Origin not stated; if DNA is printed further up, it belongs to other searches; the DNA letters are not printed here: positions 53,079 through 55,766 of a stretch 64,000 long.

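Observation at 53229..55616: GH38-like protein with circularly permuted domain order (middle - C-terminal beta - N-terminal catalytic) and altered catalytic motifs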

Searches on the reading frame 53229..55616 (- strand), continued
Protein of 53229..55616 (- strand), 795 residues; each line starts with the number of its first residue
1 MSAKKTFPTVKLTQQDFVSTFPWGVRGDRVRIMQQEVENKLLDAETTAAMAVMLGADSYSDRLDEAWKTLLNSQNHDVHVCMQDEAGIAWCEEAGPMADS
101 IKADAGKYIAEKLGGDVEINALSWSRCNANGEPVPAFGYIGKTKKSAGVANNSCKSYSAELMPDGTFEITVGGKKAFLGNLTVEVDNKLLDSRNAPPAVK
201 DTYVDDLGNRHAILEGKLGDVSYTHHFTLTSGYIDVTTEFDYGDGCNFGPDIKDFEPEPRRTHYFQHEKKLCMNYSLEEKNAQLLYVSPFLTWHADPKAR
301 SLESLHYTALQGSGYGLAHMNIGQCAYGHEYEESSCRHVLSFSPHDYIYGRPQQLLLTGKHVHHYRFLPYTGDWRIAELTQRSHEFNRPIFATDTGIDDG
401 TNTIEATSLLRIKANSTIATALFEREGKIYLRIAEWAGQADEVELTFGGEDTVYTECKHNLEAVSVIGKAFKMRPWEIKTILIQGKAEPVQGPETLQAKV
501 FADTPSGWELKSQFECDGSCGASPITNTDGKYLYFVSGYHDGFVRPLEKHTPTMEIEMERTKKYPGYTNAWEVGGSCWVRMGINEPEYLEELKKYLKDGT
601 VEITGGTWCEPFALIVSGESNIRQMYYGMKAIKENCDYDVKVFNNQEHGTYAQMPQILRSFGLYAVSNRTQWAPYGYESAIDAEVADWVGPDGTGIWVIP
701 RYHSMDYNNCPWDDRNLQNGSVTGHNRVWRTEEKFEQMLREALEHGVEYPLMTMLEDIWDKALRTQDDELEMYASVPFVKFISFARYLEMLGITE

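Call 15: find_encoding_contigs(protein=P0021, flank=10000, max_places=1)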
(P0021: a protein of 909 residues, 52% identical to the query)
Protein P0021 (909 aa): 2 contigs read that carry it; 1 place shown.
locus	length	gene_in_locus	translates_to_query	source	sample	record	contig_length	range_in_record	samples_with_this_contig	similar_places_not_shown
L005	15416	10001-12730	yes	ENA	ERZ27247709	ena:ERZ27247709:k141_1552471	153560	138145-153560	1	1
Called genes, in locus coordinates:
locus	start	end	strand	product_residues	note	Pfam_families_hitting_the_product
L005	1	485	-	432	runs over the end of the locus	PF01663:Phosphodiest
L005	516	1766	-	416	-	PF00009:GTP_EFTU, PF03144:GTP_EFTU_D2, PF22594:GTP-eEF1A_C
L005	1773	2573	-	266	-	PF01507:PAPS_reduct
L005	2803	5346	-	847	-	PF01074:Glyco_hydro_38N, PF17677:Glyco_hydro38C2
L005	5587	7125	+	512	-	PF19815:DUF6298, PF12904:Collagen_bind_2 (weak)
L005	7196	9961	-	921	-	PF22680:Glyco_hydro_123_N_2 (weak), PF19543:GH123_N (weak), PF13320:GH123_cat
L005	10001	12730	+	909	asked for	PF01074:Glyco_hydro_38N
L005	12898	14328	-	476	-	-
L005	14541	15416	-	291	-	?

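Call 20: predict_structure(alignment_id=A1)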
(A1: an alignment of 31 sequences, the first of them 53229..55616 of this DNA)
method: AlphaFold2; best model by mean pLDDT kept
length: 795 residues; sequences in the alignment: 31
mean_pLDDT: 86.6   pTM: 0.91
mean pLDDT of the five models: 86.6, 86.4, 85.7, 83.0, 82.9
residues with pLDDT >= 90: 466; 70-90: 228; 50-70: 80; < 50: 21
segments of 3 or more residues with pLDDT < 50: 1-3, 147-155, 673-676, 704-706
pLDDT, mean of each block of 10 residues (from residue 1): 64 74 70 93 98 97 97 84 87 98 97 94 90 91 60 62 95 94 92 95 88 95 95 93 89 69 72 96 93 89 91 95 88 95 79 83 93 93 92 80 84 94 97 96 92 96 96 97 91 66 90 64 80 89 84 92 90 94 97 94 92 81 96 97 80 93 86 51 86 92 55 62 62 86 85 81 84 92 93 90
secondary structure, 60 per line:
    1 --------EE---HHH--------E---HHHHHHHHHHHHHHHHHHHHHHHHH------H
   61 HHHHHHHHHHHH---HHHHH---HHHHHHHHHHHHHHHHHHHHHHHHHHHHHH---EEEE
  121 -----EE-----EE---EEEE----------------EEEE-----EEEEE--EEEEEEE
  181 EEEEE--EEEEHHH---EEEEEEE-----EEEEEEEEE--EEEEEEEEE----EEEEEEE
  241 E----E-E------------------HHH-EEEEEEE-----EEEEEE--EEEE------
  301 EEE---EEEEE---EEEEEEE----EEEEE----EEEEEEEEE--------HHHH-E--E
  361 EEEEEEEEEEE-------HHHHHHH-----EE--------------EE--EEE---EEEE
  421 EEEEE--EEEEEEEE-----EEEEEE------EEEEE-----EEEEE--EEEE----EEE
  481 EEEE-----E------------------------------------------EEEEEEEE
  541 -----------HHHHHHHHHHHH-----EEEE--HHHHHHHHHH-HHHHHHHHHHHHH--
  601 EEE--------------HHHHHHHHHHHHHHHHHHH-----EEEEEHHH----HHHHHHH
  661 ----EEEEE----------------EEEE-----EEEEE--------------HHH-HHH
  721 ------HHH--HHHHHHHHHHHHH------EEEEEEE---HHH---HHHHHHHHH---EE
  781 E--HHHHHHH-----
elements in order (helices of 4 or more, strands of 3 or more residues): H29-53 H60-72 H76-80 H84-113 E117-120 E138-141 E158-161 E167-171 E174-185 E188-191 E198-204 E210-218 E221-229 E234-241 E271-277 E283-288 E291-294 E301-303 E307-311 E315-321 E326-330 E335-343 H352-355 E360-371 H379-385 E411-413 E417-425 E428-435 E441-446 E453-457 E463-467 E470-473 E478-484 E533-540 H552-563 E569-572 H575-584 H586-598 E601-603 H618-636 E642-646 H654-660 E665-669 E686-689 E695-699 H732-744 E751-757 H767-775 E779-781 H784-790
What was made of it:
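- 55278..55532 (-): aa 29-113: three-helix bundle (Alpha-mann_mid equivalent) carrying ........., with His76 and Asp77. Helices 29-53, 60-72 and 84-113 in the model (call 20).
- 54165..55277 (-): aa 114-484: beta-sandwich region equivalent to the GH38 C-terminal domains, ending in ............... The model is all-beta here (call 20).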

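Call 22: fold_search(model_id=the predicted structure, library=pdb)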
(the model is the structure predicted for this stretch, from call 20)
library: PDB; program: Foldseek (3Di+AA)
matches with E <= 10: 1044; with E <= 0.001: 78
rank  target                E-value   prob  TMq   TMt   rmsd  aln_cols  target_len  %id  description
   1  7ufr_A                1.5e-18  1.00  0.42  0.33   6.6       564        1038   11  Cryo-EM Structure of Bl_Man38A at 2.7 A (released 2022-11-16)
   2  7ufu_A                1.7e-18  1.00  0.41  0.32   7.0       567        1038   13  Cryo-EM Structure of Bl_Man38A nucleophile mutant in complex with mannose at 2.7 A (released 2022-11-16)
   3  6lz1_A                2.9e-18  1.00  0.44  0.33   6.1       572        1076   13  Structure of S.pombe alpha-mannosidase Ams1 (released 2020-09-09)
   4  7ufs_A                3.2e-18  1.00  0.44  0.35   6.9       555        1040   14  Cryo-EM Structure of Bl_Man38B at 3.4 A (released 2022-11-16)
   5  7uft_A                7.9e-18  1.00  0.42  0.33   6.7       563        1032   13  Cryo-EM Structure of Bl_Man38C at 2.9 A (released 2022-11-16)
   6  7dd9_A                1.0e-17  1.00  0.43  0.31   6.3       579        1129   13  Cryo-EM structure of the Ams1 and Nbr1 complex (released 2021-07-14)
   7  7vqo_A                7.6e-17  1.00  0.44  0.30   6.0       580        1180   13  Cryo-EM structure of Ams1 bound to the FW domain of Nbr1 (released 2022-07-06)
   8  2wyi_A                3.3e-16  1.00  0.46  0.41   6.1       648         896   13  Structure of the Streptococcus pyogenes family GH38 alpha-mannosidase complexed with swainsonine (released 2010-02-16)
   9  2wyi_B                4.0e-16  1.00  0.46  0.41   5.9       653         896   13  Structure of the Streptococcus pyogenes family GH38 alpha-mannosidase complexed with swainsonine (released 2010-02-16)
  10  2wyh_B                2.7e-15  1.00  0.46  0.41   6.0       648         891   13  Structure of the Streptococcus pyogenes family GH38 alpha-mannosidase (released 2010-02-16)
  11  2wyh_A                3.0e-15  1.00  0.46  0.41   6.1       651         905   13  Structure of the Streptococcus pyogenes family GH38 alpha-mannosidase (released 2010-02-16)
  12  5kbp_A                4.5e-15  1.00  0.44  0.40   6.8       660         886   12  The crystal structure of an alpha-mannosidase from Enterococcus faecalis V583 (released 2016-07-13)
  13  5kbp_B                6.4e-15  1.00  0.46  0.42   6.0       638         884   12  The crystal structure of an alpha-mannosidase from Enterococcus faecalis V583 (released 2016-07-13)
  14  3lvt                  2.9e-14  1.00  0.46  0.44   5.9       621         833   13  The Crystal Structure of a Protein in the Glycosyl Hydrolase Family 38 from Enterococcus faecalis to 2.55A (released 2010-03-16)
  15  5jm0                  8.3e-14  1.00  0.40  0.34   6.8       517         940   15  Structure of the S. cerevisiae alpha-mannosidase 1 (released 2016-06-15)
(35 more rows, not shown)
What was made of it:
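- Closest known: Glycoside hydrolase family 38. Same: All top Foldseek hits are GH38 (call 22).
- Confident model whose PDB neighbours are all GH38 (calls 20, 22). The overall fold and all best structural neighbours are GH38 (call 22).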

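Call 24: find_related_loci(query=A1, collection=genome_contigs, flank=10000)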
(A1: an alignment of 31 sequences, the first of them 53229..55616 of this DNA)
Query A1 (795 aa) in genome_contigs; peptide patterns used: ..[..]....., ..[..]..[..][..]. (x = any residue, [..] = any of these).
68 stretches matched a pattern; 6 encode a relative of the query (tblastn E <= 1e-3); 6 distinct loci.
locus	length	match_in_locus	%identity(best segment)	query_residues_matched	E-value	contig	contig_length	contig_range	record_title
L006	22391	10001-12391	64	2-793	0e+0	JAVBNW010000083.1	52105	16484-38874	MAG: Eubacteriales bacterium isolate EPI_MAG_00092 c_000001727773, whole genome shotgun sequence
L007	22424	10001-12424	53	3-793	0e+0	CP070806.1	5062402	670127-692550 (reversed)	MAG: Phycisphaerales bacterium isolate bin1297 chromosome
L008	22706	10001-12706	49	1-792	0e+0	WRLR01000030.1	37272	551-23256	MAG: Oscillospiraceae bacterium isolate Th196P3bin33 Ga0099364_10001570, whole genome shotgun sequence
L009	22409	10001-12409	49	10-793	0e+0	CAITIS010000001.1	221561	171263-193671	MAG: uncultured planctomycete isolate AlinenLipids_bin-9348 genome assembly, contig: bin-9348:001/159, whole genome shot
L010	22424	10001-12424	48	4-793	0e+0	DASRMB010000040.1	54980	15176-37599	MAG TPA_asm: Prolixibacteraceae bacterium isolate SMAG_U10204 k141_199566, whole genome shotgun sequence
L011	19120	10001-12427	48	2-794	0e+0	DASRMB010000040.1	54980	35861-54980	MAG TPA_asm: Prolixibacteraceae bacterium isolate SMAG_U10204 k141_199566, whole genome shotgun sequence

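Call 25: search_solved_structures(query=A1, max_evalue=1, show_alignments=2)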
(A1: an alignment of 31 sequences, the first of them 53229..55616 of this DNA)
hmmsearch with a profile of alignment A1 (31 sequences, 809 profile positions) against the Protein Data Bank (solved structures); distinct sequences matched with E-value up to 1: 13.
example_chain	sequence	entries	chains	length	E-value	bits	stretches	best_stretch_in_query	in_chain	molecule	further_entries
6lz1_A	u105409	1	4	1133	7.6e-13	50.5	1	570-712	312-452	Ams1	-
7dd9_A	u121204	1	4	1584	1.8e-12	49.3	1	570-712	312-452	Alpha-mannosidase,ZZ-type zinc finger-containing protein P35G2.11c,Maltose/maltodextrin-bi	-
5jm0_A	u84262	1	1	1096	1.1e-11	46.6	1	592-711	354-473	Alpha-mannosidase,Alpha-mannosidase,Alpha-mannosidase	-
7vqo_A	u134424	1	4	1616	1.8e-09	39.4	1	594-711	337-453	Ams1, Nbr1 and malE fusion protein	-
7ufs_A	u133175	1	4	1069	2.9e-09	38.7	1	592-711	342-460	Alpha-mannosidase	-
7ufr_A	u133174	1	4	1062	3.6e-09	38.4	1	592-711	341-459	Alpha-mannosidase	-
7ufu_A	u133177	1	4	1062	5.3e-09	37.8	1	592-711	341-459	Alpha-mannosidase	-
7uft_A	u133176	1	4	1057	1.3e-08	36.5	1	592-712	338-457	Alpha-mannosidase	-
3lvt_A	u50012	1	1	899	1.6e-05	26.3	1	47-120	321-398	Glycosyl hydrolase, family 38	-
5kbp_A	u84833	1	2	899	1.6e-05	26.3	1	47-120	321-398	Glycosyl hydrolase, family 38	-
2wyh_A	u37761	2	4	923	4.9e-05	24.7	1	47-177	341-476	ALPHA-MANNOSIDASE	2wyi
1k1w_A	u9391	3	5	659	0.014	16.6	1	588-639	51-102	4-ALPHA-GLUCANOTRANSFERASE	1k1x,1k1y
4xhm_A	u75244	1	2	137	0.14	13.3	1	52-145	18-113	Thioredoxin (Trx-3)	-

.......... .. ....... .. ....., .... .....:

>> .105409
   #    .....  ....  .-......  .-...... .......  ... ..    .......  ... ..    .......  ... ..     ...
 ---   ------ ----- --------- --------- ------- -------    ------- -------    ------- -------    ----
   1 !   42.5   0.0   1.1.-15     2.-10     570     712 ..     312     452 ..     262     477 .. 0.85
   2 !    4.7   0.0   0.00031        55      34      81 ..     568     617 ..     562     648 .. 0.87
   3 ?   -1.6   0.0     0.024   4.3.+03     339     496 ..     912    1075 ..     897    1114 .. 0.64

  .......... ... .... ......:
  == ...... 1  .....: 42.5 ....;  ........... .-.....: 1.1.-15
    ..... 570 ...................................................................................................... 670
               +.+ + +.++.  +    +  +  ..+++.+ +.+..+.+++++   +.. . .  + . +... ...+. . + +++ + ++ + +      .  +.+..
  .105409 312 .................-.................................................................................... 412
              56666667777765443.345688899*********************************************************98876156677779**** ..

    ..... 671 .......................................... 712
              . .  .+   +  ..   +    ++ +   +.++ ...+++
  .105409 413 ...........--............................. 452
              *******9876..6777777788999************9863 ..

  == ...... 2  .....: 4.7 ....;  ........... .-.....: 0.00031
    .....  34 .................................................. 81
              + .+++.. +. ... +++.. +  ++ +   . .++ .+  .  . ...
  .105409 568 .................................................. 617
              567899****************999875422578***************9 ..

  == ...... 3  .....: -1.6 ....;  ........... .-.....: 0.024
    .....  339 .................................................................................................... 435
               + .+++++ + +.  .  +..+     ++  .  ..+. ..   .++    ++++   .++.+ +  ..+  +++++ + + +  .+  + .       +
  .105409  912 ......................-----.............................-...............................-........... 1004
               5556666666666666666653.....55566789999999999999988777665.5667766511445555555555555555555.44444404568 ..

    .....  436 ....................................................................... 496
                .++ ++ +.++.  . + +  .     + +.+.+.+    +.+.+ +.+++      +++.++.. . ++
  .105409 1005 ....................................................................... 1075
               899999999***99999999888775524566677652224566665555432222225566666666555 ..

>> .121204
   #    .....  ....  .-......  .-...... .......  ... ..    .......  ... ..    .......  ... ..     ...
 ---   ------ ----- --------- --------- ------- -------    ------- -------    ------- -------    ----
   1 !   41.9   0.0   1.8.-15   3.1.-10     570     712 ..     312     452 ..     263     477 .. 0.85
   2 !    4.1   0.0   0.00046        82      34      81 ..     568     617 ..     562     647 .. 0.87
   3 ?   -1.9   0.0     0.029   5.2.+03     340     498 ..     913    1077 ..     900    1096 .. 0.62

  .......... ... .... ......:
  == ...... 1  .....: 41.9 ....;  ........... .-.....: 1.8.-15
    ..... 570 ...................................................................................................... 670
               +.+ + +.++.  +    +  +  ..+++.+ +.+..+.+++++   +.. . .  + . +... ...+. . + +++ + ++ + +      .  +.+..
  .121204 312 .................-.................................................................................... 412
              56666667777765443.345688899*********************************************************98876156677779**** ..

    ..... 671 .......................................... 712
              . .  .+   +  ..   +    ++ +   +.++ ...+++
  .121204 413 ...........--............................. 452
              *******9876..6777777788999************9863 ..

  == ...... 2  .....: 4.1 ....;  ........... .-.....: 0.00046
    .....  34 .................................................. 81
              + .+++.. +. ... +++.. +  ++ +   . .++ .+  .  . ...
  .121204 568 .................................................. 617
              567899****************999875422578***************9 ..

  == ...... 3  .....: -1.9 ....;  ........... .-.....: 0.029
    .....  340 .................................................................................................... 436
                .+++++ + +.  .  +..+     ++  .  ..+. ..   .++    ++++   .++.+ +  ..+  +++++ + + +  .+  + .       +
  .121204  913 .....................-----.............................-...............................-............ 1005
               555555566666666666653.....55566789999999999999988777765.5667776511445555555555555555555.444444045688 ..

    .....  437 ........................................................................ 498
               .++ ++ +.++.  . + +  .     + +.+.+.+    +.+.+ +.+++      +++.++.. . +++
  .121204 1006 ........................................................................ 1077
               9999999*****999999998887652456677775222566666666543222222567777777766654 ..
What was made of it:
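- Checked: HMMER aligns NQEHG with the PDxFG nucleophile motif, placing Gln646 on the Asp (call 25).
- The GH38 HMM puts Gln646, not Glu647, on the nucleophile Asp (call 25). The Asp nucleophile and part of the Zn tetrad are lost (call 25).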

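Call 28: search_protein_families(library=pfam, proteins=[L008:4751-5767:+, L008:5826-6782:+, L008:7147-8823:+, L008:8971-9966:+, L008:10001-12718:+, L008:12920-14662:+, L008:15264-16328:-, L008:16375-17406:-, L008:17427-20978:-, L008:20965-22692:-], max_evalue=0.001)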
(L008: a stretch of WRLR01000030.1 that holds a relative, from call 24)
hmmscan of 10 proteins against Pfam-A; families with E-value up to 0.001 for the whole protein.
L008:4751-5767:+ (338 aa): 1 family
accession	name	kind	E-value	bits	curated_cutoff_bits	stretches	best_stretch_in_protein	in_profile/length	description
PF00528.27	BPD_transp_1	-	5.8e-13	49.4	26.4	1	119-331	1-181/184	Binding-protein-dependent transport system inner membrane component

L008:5826-6782:+ (318 aa): 1 family
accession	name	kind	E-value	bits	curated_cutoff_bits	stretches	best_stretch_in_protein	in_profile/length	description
PF00528.27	BPD_transp_1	-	3.7e-07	30.5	26.4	1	113-307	14-178/184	Binding-protein-dependent transport system inner membrane component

L008:7147-8823:+ (558 aa): 0 families

L008:8971-9966:+ (331 aa): 1 family
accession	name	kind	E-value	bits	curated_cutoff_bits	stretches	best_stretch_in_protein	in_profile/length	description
PF00150.24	Cellulase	-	4.2e-20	72.8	23.5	1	27-297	22-269/272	Cellulase (glycosyl hydrolase family 5)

L008:10001-12718:+ (905 aa): 1 family
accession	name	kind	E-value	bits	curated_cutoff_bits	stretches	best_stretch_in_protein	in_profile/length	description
PF01074.27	Glyco_hydro_38N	-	1.7e-14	54.3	25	1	686-867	50-217/270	Glycosyl hydrolases family 38 N-terminal domain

L008:12920-14662:+ (580 aa): 2 families
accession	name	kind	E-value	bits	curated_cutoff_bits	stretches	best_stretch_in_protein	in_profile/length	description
PF00759.25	Glyco_hydro_9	-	3.4e-33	116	27.7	1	124-508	3-373/444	Glycosyl hydrolase family 9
PF02927.20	CelD_N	-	1e-11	45.9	24.6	1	34-108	2-82/86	Cellulase N-terminal ig-like domain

L008:15264-16328:- (354 aa): 1 family
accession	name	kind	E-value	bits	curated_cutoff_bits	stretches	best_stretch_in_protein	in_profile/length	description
PF00248.27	Aldo_ket_red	-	9.5e-56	189.4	24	1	32-312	3-288/291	Aldo/keto reductase family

L008:16375-17406:- (343 aa): 1 family
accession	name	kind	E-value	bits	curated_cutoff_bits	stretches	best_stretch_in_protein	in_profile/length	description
PF01208.23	URO-D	-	1.5e-14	54.3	23.9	1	149-334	161-343/346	Uroporphyrinogen decarboxylase (URO-D)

L008:17427-20978:- (1183 aa): 5 families
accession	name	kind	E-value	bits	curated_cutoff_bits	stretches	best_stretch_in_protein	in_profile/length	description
PF02836.23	Glyco_hydro_2_C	-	3.4e-49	168.1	21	1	307-510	3-213/302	Glycosyl hydrolases family 2, TIM barrel domain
PF00703.27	Glyco_hydro_2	-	4.3e-13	50.4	23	1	173-303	2-109/109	Glycosyl hydrolases family 2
PF02837.24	Glyco_hydro_2_N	-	4.2e-12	46.7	28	1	57-170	47-169/169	Glycosyl hydrolases family 2, sugar binding domain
PF22666.2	Glyco_hydro_2_N2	-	7.3e-08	33.1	27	1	72-148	44-120/167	Glycosyl hydrolase 2 galactose-binding domain-like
PF16353.11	LacZ_4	-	0.00097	19.8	27.3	0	634-686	1-49/87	Beta-galactosidase, domain 4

L008:20965-22692:- (575 aa): 0 families
